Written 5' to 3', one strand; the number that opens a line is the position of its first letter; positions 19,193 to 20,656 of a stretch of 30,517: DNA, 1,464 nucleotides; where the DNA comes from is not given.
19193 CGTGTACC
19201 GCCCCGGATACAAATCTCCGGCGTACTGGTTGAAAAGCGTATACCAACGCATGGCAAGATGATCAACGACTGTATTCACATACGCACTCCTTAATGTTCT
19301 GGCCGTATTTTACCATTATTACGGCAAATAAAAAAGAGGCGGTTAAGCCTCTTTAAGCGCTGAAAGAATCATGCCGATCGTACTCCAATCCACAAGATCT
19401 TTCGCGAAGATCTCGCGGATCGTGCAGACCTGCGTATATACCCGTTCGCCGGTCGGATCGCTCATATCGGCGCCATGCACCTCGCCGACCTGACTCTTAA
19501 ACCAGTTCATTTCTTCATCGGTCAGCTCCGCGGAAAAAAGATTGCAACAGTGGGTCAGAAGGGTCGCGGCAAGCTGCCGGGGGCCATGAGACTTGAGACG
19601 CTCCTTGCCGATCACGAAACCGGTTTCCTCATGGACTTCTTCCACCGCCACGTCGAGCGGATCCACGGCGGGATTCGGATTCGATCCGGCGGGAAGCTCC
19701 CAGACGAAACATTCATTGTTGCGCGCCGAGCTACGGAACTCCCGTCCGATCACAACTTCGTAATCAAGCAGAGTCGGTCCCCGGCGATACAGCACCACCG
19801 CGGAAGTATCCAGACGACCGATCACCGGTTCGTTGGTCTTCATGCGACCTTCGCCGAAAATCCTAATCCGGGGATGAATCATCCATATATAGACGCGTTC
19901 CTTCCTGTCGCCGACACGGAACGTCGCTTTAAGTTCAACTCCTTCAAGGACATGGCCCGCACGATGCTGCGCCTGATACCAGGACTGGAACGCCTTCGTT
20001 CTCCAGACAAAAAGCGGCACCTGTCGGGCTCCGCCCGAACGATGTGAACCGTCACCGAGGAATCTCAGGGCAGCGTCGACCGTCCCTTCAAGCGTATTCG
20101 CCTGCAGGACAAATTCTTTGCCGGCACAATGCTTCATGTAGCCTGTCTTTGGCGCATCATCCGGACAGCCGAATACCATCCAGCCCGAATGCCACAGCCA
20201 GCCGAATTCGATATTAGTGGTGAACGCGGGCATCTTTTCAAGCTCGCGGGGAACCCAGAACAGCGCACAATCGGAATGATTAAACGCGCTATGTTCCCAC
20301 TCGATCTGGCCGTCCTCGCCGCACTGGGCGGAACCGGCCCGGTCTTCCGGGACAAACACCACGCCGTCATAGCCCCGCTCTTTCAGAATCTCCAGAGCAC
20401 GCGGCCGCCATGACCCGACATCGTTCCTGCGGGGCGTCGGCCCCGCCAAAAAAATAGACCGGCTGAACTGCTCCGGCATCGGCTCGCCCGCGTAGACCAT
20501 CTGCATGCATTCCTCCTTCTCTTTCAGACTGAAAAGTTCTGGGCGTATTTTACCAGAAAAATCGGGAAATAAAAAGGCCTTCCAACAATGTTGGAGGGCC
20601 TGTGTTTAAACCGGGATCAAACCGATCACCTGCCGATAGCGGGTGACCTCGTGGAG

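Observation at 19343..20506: NDT-like/NUDIX fusion as a possible two-step NAD or NMN dismantling enzyme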

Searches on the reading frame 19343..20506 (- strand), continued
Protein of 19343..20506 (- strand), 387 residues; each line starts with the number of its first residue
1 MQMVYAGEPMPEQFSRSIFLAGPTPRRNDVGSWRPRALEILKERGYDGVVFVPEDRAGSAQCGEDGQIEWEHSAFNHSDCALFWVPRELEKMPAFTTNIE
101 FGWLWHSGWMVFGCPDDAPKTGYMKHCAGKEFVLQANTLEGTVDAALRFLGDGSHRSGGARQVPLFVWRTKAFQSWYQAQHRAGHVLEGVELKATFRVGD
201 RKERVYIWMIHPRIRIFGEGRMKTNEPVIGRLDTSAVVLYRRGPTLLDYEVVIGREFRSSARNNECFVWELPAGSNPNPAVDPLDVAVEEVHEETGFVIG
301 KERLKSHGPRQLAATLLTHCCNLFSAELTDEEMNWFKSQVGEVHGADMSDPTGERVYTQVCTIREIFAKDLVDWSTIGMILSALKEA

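Call 91: get_annotated_region(hit=H11, flank=4000)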
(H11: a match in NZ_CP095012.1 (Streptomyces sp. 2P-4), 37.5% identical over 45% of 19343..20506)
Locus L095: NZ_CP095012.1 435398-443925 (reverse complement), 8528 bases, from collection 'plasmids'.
description: Streptomyces sp. 2P-4 plasmid unnamed1, complete sequence
organism: Streptomyces sp. 2P-4 (NCBI taxid 2931974)
taxonomy: Bacteria; Actinomycetota; Actinomycetes; Kitasatosporales; Streptomycetaceae; Streptomyces; Streptomyces sp. 2P-4
host: -; source: cell culture,mudflats; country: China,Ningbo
typing (MOB-suite, as given by PLSDB): non-mobilizable
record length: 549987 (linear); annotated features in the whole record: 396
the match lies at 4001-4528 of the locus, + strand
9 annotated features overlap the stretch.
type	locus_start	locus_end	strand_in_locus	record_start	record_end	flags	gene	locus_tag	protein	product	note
CDS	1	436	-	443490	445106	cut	-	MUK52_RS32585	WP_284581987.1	CocE/NonD family hydrolase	GO:0008152 - metabolic process [Evidence IEA]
CDS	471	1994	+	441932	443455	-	-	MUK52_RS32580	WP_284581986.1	AMP-binding protein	-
CDS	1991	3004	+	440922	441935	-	-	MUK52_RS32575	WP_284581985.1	macrolide 2'-phosphotransferase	-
CDS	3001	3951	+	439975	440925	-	-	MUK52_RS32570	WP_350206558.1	alpha/beta hydrolase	-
CDS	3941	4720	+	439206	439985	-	-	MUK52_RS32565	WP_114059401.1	nucleoside 2-deoxyribosyltransferase domain-containing protein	-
CDS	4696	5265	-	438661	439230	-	-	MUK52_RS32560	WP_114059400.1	GNAT family N-acetyltransferase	-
CDS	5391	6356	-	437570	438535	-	-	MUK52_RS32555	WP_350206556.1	VOC family protein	-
CDS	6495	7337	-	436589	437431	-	-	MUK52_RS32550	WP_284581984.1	hypothetical protein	-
CDS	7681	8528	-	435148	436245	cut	-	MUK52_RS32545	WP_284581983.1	hypothetical protein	-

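Call 94: search_solved_structures(query=L091:4554-5279:+, max_evalue=0.01)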
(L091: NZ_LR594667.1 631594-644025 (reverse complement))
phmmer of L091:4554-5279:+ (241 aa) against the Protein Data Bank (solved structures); distinct sequences matched with E-value up to 0.01: 0.

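Call 95: search_solved_structures(query=L091:5320-5943:+, max_evalue=0.01)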
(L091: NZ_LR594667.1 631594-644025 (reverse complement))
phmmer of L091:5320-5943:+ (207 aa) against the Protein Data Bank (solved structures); distinct sequences matched with E-value up to 0.01: 0.

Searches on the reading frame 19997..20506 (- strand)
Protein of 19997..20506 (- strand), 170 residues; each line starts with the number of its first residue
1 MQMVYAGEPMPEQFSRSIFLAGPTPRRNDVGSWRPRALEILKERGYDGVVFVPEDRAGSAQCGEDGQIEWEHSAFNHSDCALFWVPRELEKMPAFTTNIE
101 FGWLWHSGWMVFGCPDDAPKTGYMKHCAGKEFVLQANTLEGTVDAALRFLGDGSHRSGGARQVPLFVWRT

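Call 33: predict_structure(alignment_id=A2)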
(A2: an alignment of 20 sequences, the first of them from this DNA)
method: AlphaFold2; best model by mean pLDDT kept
length: 170 residues; sequences in the alignment: 20
mean_pLDDT: 86.7   pTM: 0.87
mean pLDDT of the five models: 86.7, 86.7, 86.2, 85.3, 85.1
residues with pLDDT >= 90: 92; 70-90: 59; 50-70: 18; < 50: 1
segments of 3 or more residues with pLDDT < 50: none
pLDDT, mean of each block of 10 residues (from residue 1): 94 96 81 93 98 82 71 92 81 60 86 89 91 95 96 91 79
secondary structure, 60 per line:
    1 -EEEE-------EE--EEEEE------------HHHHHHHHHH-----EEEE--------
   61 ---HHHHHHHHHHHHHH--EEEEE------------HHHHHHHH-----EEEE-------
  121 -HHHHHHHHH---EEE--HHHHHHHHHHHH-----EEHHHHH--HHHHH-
elements in order: E2-5 E17-21 H34-43 E49-52 H64-77 E80-84 H97-104 E110-113 H122-130 E134-136 H139-150 H158-162 H165-169

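Call 36: fold_search(model_id=the predicted structure, library=pdb)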
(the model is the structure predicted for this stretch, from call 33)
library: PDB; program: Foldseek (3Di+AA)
matches with E <= 10: 872; with E <= 0.001: 10
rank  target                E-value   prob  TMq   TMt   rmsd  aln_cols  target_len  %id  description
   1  4mcj_C                6.1e-06  1.00  0.69  0.76   2.7       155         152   15  Crystal structure of a putative nucleoside deoxyribosyltransferase (BDI_0649) from Parabacteroides distasonis ATCC 850 (released 2013-09-04)
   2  4mcj_G                1.9e-05  1.00  0.69  0.76   2.8       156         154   15  Crystal structure of a putative nucleoside deoxyribosyltransferase (BDI_0649) from Parabacteroides distasonis ATCC 850 (released 2013-09-04)
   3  4mcj_B                2.0e-05  1.00  0.68  0.76   2.9       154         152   17  Crystal structure of a putative nucleoside deoxyribosyltransferase (BDI_0649) from Parabacteroides distasonis ATCC 850 (released 2013-09-04)
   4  4mcj_J                4.1e-05  1.00  0.67  0.73   3.1       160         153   16  Crystal structure of a putative nucleoside deoxyribosyltransferase (BDI_0649) from Parabacteroides distasonis ATCC 850 (released 2013-09-04)
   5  4mcj_I                4.4e-05  1.00  0.64  0.72   3.1       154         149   14  Crystal structure of a putative nucleoside deoxyribosyltransferase (BDI_0649) from Parabacteroides distasonis ATCC 850 (released 2013-09-04)
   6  4mcj_A                4.7e-05  1.00  0.65  0.73   3.2       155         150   15  Crystal structure of a putative nucleoside deoxyribosyltransferase (BDI_0649) from Parabacteroides distasonis ATCC 850 (released 2013-09-04)
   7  4mcj_H                7.3e-05  1.00  0.67  0.75   3.0       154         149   18  Crystal structure of a putative nucleoside deoxyribosyltransferase (BDI_0649) from Parabacteroides distasonis ATCC 850 (released 2013-09-04)
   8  4mcj_E                8.9e-05  1.00  0.66  0.74   3.1       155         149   16  Crystal structure of a putative nucleoside deoxyribosyltransferase (BDI_0649) from Parabacteroides distasonis ATCC 850 (released 2013-09-04)
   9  4ohb                  1.8e-04  1.00  0.55  0.58   5.2       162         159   19  Crystal structure of MilB E103A in complex with 5-hydroxymethylcytidine 5'-monophosphate (hmCMP) from Streptomyces rimof (released 2014-06-25)
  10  4jel                  5.2e-04  1.00  0.58  0.63   3.9       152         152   21  Structure of MilB Streptomyces rimofaciens CMP N-glycosidase (released 2013-09-11)
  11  4jem_B                1.2e-03  1.00  0.56  0.61   4.1       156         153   22  Crystal structure of MilB complexed with cytidine 5'-monophosphate (released 2013-09-11)
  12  2ohh_A                7.1e-03  0.90  0.39  0.20   6.8       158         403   13  Crystal Structure of coenzyme F420H2 oxidase (FprA), a diiron flavoprotein, active oxidized state (released 2007-05-22)
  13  7ylg                  8.6e-03  0.91  0.39  0.45   6.5       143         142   12  Crystal structure of the chicken Toll-like receptor 15 TIR domain (glutathione adduct) (released 2023-05-31)
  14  5for                  2.5e-02  0.87  0.44  0.52   5.3       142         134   12  Cryptic TIR (released 2016-12-07)
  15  8rps_C                2.8e-02  0.91  0.46  0.57   5.0       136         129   15  Crystal structure of human DNPH1 mutant- D80N bound to 5hmdUMP (released 2024-11-20)
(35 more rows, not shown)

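Call 41: search_solved_structures(query=A2, max_evalue=10, show_alignments=5)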
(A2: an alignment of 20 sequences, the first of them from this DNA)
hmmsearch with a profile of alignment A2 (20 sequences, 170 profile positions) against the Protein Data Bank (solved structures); distinct sequences matched with E-value up to 10: 5.
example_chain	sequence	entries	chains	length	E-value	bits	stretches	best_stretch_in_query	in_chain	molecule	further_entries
4mcj_A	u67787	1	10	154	2.7e-05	27.3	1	9-143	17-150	Uncharacterized protein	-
7l5i_A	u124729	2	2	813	0.092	15.9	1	62-154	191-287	Trimethylamine-N-oxide reductase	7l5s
9uv0_A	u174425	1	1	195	0.54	13.3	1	61-131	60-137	Putative cyclic ADP-D-ribose synthase ThsB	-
6lp9_B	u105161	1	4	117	0.75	12.9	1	39-63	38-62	nsp1 protein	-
5hgx_A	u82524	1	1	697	1.2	12.2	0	91-126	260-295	Transketolase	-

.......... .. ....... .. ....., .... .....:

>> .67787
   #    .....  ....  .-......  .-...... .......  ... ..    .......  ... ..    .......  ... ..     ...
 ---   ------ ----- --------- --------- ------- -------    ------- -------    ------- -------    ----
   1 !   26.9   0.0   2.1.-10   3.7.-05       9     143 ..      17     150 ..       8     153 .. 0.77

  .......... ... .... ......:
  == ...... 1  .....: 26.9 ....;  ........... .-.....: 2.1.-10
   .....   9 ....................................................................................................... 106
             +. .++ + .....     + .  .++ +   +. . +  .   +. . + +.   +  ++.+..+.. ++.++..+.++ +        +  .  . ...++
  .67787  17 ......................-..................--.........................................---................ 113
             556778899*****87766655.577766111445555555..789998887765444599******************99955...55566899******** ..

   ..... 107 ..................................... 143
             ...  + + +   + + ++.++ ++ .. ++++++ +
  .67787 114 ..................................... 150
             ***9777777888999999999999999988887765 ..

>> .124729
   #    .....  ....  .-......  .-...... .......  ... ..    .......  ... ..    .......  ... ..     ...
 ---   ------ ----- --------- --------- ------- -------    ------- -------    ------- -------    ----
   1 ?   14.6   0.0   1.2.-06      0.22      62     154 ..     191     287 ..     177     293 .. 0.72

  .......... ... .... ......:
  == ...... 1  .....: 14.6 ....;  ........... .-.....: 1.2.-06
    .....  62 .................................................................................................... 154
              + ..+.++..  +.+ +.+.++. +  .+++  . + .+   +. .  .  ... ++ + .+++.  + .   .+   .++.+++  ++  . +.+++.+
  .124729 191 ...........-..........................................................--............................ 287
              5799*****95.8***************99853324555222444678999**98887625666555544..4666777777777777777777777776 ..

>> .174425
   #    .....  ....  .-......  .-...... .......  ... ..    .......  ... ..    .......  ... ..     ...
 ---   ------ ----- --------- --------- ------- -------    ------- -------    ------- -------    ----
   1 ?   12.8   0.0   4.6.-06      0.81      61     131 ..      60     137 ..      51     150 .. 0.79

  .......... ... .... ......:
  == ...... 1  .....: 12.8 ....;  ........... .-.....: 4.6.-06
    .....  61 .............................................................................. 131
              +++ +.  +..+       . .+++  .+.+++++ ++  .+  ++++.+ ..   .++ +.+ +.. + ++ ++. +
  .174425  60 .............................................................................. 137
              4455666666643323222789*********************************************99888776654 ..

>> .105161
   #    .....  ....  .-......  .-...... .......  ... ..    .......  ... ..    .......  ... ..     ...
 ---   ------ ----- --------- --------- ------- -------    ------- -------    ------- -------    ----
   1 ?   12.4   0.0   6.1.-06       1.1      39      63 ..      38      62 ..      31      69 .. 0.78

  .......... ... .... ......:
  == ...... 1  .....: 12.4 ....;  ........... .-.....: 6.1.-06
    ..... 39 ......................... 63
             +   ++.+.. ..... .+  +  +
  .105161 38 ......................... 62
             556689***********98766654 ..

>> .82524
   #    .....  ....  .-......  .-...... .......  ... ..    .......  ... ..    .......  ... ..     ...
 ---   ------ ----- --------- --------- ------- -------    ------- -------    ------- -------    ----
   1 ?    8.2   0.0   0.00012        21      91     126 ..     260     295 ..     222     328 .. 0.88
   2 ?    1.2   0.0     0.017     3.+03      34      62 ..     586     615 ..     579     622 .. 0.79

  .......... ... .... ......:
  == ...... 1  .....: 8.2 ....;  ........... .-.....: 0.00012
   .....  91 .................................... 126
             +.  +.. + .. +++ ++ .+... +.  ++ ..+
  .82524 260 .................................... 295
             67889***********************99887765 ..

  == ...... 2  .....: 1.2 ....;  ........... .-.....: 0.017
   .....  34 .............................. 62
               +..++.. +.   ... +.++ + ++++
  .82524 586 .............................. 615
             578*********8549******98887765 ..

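Call 51: search_protein_representatives(alignment_id=A2)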
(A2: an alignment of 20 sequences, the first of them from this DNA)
Query: 20 sequences, 170 profile positions. Proteins with E-value up to 0.001 (for the whole library): 1909; up to 1e-10: 1322; up to 1e-30: 694. The best 150 are listed.
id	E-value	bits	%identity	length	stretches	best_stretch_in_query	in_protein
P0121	1.1e-70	253.2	-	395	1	1-170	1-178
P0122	4.0e-69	248.1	-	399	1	1-170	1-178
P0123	2.3e-67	242.4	-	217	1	1-169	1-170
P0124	3.0e-66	238.8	-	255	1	1-169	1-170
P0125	4.8e-66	238.1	-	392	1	1-170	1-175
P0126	8.6e-66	237.3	-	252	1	1-170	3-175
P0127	1.1e-65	237.0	-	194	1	1-164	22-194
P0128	1.1e-65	236.9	-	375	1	1-169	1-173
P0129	1.3e-65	236.6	-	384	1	1-169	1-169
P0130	1.9e-65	236.1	-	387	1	3-169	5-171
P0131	3.2e-65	235.4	-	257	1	1-170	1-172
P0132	6.6e-65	234.4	-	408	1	1-170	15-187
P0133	9.1e-65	233.9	-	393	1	1-170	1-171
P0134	9.2e-65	233.9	-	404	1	1-169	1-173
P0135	1.7e-64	233.0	-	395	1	1-170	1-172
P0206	1.0e-55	204.5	-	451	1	3-170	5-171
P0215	3.6e-55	202.7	-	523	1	1-170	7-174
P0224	1.2e-54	201.0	-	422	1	1-170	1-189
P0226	1.8e-54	200.4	-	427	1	1-169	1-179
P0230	3.7e-54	199.4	-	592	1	2-169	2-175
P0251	2.2e-52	193.7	-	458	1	1-169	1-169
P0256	4.1e-52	192.8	-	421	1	1-169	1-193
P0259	5.8e-52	192.3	-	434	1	5-170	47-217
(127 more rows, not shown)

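Call 52: search_protein_families(library=pfam, proteins=[P0215, P0230, P0206, P0251, P0259, P0226, P0224, P0256], max_evalue=0.001)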
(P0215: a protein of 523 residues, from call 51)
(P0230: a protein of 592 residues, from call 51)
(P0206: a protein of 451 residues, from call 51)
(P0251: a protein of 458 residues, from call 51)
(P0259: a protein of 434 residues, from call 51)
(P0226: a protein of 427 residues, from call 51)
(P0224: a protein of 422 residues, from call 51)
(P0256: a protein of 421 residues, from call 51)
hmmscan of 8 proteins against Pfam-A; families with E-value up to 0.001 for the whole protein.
P0215 (523 aa): 3 families
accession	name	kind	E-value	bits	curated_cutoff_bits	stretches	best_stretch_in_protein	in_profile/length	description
PF15891.11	Nuc_deoxyri_tr2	-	3.8e-10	40.5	30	1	22-121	2-104/105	Nucleoside 2-deoxyribosyltransferase like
PF00293.34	NUDIX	-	1.6e-06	28.6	21.1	1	253-322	14-81/134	NUDIX domain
PF05014.21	Nuc_deoxyrib_tr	-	0.00031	21.3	28.8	1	24-125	1-103/117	Nucleoside 2-deoxyribosyltransferase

P0230 (592 aa): 1 family
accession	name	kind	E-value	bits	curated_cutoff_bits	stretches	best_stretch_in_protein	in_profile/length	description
PF15891.11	Nuc_deoxyri_tr2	-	2.3e-10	41.2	30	1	17-118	3-102/105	Nucleoside 2-deoxyribosyltransferase like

P0206 (451 aa): 2 families
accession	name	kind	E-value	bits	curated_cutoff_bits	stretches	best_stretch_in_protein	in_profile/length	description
PF15891.11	Nuc_deoxyri_tr2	-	3.1e-13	50.4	30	1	17-111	1-97/105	Nucleoside 2-deoxyribosyltransferase like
PF00293.34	NUDIX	-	1.9e-05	25.1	21.1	1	249-350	15-112/134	NUDIX domain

P0251 (458 aa): 1 family
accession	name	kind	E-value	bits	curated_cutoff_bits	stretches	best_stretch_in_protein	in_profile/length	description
PF15891.11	Nuc_deoxyri_tr2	-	1.5e-08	35.3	30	1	16-109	2-97/105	Nucleoside 2-deoxyribosyltransferase like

P0259 (434 aa): 1 family
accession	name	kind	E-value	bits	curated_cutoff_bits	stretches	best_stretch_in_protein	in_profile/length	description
PF15891.11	Nuc_deoxyri_tr2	-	3e-10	40.8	30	1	59-163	2-104/105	Nucleoside 2-deoxyribosyltransferase like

P0226 (427 aa): 1 family
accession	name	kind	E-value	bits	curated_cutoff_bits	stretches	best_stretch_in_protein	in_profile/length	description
PF15891.11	Nuc_deoxyri_tr2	-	2.9e-11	44.1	30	1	16-125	2-102/105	Nucleoside 2-deoxyribosyltransferase like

P0224 (422 aa): 1 family
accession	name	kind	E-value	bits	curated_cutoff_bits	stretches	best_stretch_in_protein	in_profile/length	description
PF15891.11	Nuc_deoxyri_tr2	-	1.3e-10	41.9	30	1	16-123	2-97/105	Nucleoside 2-deoxyribosyltransferase like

P0256 (421 aa): 1 family
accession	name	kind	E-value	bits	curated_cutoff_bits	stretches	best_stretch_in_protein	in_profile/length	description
PF15891.11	Nuc_deoxyri_tr2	-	1.6e-12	48.1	30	1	17-118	3-102/105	Nucleoside 2-deoxyribosyltransferase like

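Call 97: fold_search(model_id=the predicted structure, library=viral)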
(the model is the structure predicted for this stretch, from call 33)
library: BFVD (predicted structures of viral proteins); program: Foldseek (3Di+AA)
matches with E <= 10: 492; with E <= 0.001: 8
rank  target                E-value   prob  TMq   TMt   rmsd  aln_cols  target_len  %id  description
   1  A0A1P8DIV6            1.7e-12  1.00  0.75  0.63   4.3       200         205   28  (no name in the UniProt tables at hand)
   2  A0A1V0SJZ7            4.0e-08  1.00  0.73  0.32   3.6       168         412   19  Nudix hydrolase [Klosneuvirus KNV1]
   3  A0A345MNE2            1.3e-07  1.00  0.69  0.46   3.1       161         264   18  (no name in the UniProt tables at hand)
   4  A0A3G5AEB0            1.7e-06  1.00  0.66  0.59   3.8       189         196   18  Uncharacterized protein [Satyrvirus sp.]
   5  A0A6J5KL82            1.4e-05  1.00  0.63  0.69   3.4       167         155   20  Nucleoside 2-deoxyribosyltransferase like [uncultured Caudovirales phage]
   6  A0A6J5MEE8            2.5e-04  1.00  0.55  0.66   3.5       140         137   22  Nucleoside 2-deoxyribosyltransferase [uncultured Caudovirales phage]
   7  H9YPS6                5.9e-04  1.00  0.53  0.49   4.8       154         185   16  (no name in the UniProt tables at hand)
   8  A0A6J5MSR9            9.4e-04  1.00  0.51  0.53   4.9       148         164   17  Nucleoside 2-deoxyribosyltransferase [uncultured Caudovirales phage]
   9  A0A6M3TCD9            1.1e-03  1.00  0.57  0.36   3.6       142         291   18  (no name in the UniProt tables at hand)
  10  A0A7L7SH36            1.7e-03  1.00  0.55  0.62   4.0       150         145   17  Deoxyuridine triphosphatase [Gordonia phage Archimedes]
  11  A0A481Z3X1            4.2e-03  1.00  0.52  0.52   4.2       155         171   12  Nucleoside 2-deoxyribosyltransferase like protein [Pithovirus LCPAC104]
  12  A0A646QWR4            4.5e-03  1.00  0.53  0.59   4.5       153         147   15  (no name in the UniProt tables at hand)
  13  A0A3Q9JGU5            5.1e-03  1.00  0.53  0.56   4.4       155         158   15  (no name in the UniProt tables at hand)
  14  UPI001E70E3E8         6.6e-03  0.99  0.51  0.46   4.3       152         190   17  (no name look-up for this kind of identifier)
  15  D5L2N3                1.2e-02  0.96  0.47  0.56   5.3       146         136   16  Nucleotidyl transferase [uncultured virus]
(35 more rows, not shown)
